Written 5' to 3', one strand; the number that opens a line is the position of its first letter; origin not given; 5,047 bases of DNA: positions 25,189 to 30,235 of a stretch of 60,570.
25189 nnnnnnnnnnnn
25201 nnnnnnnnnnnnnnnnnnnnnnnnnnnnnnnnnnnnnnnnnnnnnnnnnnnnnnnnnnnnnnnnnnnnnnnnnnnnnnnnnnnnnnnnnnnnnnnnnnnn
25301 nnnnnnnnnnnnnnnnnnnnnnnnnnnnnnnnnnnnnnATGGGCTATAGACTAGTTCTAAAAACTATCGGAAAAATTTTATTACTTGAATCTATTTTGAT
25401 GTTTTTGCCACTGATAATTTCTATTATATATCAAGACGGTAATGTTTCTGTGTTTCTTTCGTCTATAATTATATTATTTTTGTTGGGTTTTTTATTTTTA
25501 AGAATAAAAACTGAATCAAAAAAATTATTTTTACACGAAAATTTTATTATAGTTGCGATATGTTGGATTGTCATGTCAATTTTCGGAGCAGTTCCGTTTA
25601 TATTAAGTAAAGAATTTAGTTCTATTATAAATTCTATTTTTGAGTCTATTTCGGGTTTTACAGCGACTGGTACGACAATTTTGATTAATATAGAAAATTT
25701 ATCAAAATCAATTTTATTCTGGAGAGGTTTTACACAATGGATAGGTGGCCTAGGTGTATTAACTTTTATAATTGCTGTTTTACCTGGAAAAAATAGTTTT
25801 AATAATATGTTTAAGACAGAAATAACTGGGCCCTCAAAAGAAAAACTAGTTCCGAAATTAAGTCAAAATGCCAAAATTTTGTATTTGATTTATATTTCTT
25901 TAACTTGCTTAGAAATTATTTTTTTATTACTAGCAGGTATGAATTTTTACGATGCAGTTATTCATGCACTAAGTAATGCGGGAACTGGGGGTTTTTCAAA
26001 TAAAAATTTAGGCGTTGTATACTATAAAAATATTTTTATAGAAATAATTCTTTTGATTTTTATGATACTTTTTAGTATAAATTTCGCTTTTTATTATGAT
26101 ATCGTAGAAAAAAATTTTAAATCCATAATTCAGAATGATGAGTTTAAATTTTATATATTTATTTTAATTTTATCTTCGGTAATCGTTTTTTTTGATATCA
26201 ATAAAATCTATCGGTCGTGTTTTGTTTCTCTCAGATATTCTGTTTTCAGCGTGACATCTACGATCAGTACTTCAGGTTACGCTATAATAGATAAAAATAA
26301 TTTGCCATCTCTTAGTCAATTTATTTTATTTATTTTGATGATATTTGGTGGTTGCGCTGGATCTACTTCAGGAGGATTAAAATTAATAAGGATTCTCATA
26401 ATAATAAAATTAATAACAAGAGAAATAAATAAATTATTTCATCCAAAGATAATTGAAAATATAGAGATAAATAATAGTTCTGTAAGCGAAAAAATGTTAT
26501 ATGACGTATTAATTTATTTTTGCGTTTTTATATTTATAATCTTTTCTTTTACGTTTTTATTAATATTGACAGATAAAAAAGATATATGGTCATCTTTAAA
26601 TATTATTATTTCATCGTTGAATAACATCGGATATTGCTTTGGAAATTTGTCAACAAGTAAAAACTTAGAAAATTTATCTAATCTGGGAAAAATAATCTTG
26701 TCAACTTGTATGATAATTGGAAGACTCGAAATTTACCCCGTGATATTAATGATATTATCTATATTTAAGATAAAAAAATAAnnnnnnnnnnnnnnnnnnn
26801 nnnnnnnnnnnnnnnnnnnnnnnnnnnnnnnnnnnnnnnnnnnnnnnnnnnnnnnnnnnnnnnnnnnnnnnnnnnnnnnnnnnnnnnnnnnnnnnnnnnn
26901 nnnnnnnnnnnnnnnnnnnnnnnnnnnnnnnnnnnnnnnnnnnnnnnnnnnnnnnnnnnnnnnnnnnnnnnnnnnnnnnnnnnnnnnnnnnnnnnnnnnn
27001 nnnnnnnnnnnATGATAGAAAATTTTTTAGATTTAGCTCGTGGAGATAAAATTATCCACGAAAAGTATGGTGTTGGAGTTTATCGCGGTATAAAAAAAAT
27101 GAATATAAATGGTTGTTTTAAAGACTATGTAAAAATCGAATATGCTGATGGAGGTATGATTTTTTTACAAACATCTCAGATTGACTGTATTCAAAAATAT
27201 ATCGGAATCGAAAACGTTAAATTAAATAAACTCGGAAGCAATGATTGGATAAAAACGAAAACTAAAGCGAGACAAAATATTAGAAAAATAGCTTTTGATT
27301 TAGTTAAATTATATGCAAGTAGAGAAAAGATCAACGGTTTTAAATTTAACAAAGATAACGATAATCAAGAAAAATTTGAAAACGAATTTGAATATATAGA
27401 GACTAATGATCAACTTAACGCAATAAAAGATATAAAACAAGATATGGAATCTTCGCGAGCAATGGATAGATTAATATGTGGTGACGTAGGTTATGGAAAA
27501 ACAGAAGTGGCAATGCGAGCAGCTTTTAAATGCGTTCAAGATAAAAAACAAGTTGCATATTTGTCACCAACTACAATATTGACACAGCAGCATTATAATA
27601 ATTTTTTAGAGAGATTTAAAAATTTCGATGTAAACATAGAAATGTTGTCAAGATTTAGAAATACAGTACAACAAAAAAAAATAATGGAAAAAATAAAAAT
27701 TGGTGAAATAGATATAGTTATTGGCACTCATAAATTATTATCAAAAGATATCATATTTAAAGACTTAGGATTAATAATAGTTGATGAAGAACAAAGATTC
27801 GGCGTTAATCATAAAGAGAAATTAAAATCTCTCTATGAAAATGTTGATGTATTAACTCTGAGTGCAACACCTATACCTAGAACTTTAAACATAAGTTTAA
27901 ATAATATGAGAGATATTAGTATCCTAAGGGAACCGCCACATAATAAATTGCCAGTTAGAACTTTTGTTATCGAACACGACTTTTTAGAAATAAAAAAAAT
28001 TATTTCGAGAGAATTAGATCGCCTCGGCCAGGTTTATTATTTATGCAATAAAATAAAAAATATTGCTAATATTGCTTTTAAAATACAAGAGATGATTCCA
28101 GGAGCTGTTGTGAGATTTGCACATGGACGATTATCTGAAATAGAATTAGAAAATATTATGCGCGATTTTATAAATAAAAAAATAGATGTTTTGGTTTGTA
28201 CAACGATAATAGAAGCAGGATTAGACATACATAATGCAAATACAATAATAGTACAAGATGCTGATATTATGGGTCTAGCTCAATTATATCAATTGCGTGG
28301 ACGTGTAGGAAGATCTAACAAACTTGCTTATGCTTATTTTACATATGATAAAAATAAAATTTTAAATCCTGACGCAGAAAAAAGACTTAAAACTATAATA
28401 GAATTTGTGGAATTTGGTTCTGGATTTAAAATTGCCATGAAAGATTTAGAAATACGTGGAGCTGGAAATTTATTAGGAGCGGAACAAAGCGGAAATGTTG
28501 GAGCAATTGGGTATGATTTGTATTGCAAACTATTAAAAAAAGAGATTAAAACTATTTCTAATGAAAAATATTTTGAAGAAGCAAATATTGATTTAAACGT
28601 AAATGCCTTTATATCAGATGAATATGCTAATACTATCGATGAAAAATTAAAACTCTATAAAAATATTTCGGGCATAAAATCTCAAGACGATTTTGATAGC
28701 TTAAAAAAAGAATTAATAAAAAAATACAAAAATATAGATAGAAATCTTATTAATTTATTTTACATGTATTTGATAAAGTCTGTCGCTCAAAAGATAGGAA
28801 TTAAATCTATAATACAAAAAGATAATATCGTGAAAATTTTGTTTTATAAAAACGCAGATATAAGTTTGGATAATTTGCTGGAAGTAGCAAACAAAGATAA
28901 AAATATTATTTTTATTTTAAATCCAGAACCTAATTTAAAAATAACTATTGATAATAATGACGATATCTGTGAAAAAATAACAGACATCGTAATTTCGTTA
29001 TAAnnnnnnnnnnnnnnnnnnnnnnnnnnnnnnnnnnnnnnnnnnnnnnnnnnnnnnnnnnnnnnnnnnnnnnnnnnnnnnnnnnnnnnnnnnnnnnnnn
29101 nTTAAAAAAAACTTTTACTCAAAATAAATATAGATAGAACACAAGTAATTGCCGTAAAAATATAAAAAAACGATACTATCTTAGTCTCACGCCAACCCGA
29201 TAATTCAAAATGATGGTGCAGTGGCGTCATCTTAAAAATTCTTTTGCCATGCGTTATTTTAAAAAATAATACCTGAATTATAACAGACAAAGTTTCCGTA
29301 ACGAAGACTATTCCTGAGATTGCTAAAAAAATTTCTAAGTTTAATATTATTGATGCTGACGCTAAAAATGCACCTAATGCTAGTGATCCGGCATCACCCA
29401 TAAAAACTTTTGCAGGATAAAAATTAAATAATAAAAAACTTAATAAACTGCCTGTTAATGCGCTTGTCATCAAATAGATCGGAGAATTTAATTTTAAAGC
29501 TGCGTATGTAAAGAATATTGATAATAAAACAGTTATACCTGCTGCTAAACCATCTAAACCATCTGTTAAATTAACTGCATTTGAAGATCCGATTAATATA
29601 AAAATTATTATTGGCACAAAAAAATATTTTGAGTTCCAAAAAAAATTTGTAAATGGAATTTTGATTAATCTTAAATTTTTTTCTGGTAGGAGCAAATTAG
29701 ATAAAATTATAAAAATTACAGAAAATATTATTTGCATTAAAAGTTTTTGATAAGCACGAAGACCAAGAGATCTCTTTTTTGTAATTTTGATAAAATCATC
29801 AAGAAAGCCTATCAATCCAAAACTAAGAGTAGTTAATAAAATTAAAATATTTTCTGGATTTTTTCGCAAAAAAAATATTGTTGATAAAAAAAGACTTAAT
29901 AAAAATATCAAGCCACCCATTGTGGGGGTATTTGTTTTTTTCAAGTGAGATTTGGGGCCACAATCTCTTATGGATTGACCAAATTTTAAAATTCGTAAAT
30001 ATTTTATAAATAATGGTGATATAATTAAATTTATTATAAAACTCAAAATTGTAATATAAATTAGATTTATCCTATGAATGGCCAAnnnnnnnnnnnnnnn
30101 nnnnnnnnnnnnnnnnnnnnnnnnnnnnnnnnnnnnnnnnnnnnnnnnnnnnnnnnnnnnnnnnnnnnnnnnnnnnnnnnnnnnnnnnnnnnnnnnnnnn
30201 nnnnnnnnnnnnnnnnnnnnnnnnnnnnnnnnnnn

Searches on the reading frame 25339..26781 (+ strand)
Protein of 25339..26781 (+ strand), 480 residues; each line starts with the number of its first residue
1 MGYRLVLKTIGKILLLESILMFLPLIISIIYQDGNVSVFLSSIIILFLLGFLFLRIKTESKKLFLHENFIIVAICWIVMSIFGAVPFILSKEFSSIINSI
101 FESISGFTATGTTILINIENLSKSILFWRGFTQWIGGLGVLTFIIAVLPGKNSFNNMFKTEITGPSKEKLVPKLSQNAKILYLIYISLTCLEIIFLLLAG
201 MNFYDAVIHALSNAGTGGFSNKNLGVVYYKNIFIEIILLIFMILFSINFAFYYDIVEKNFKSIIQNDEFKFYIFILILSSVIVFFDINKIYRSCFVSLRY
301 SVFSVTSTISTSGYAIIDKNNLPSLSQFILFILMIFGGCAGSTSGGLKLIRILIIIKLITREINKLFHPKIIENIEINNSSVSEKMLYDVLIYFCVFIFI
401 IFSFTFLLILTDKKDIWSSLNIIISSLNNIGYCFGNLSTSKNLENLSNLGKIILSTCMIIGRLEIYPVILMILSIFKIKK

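Call 32: search_protein_families(library=pfam, proteins=[window:25339-26781:+], max_evalue=0.001)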
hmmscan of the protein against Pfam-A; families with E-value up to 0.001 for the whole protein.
window:25339-26781:+ (480 aa): 1 family
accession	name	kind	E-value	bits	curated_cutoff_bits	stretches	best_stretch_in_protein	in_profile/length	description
PF02386.22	TrkH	-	2.4e-56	191.7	27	1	39-471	5-489/502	Cation transport protein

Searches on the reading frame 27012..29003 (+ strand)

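Call 32: search_protein_families(library=pfam, proteins=[window:27012-29003:+], max_evalue=0.001)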
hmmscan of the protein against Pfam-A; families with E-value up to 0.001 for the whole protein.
window:27012-29003:+ (663 aa): 6 families
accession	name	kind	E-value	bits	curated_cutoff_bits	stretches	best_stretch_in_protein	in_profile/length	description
PF00270.35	DEAD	-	2.1e-27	96.3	26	1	131-291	1-163/167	DEAD/DEAH box helicase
PF00271.37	Helicase_C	-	4.8e-19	69.1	23.5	1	331-435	10-109/110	Helicase conserved C-terminal domain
PF03461.20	TRCF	-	4.6e-18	65.8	25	1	528-621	1-94/95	TRCF domain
PF02559.22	CarD_TRCF_RID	-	2.6e-14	53.5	23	1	9-64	2-57/57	CarD-like/TRCF RID domain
PF04851.21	ResIII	-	9.5e-11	42.3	22.5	1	132-287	6-162/164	Type III restriction enzyme, res subunit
PF22590.2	Cas3-like_C_2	-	1.1e-05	26.1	27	1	340-436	4-105/106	CRISPR-associated nuclease/helicase Cas3, C-terminal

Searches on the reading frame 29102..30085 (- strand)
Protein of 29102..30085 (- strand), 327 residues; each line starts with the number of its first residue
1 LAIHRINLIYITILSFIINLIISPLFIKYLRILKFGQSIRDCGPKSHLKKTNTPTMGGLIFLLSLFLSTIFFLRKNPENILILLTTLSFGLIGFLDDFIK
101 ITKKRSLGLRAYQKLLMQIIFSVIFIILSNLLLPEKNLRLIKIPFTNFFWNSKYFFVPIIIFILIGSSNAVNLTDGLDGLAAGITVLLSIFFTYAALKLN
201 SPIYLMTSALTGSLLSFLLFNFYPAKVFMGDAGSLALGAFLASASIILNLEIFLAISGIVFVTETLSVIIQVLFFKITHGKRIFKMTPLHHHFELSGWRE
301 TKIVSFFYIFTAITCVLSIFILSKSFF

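Call 32: search_protein_families(library=pfam, proteins=[window:29102-30085:-], max_evalue=0.001)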
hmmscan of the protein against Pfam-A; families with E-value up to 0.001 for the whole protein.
window:29102-30085:- (327 aa): 2 families
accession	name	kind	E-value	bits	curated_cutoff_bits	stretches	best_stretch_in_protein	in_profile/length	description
PF00953.26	Glycos_transf_4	-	3.9e-38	131.4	27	1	81-248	3-159/160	Glycosyl transferase family 4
PF10555.14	MraY_sig1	-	0.00058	19.7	20.1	1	50-62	1-13/13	Phospho-N-acetylmuramoyl-pentapeptide-transferase signature 1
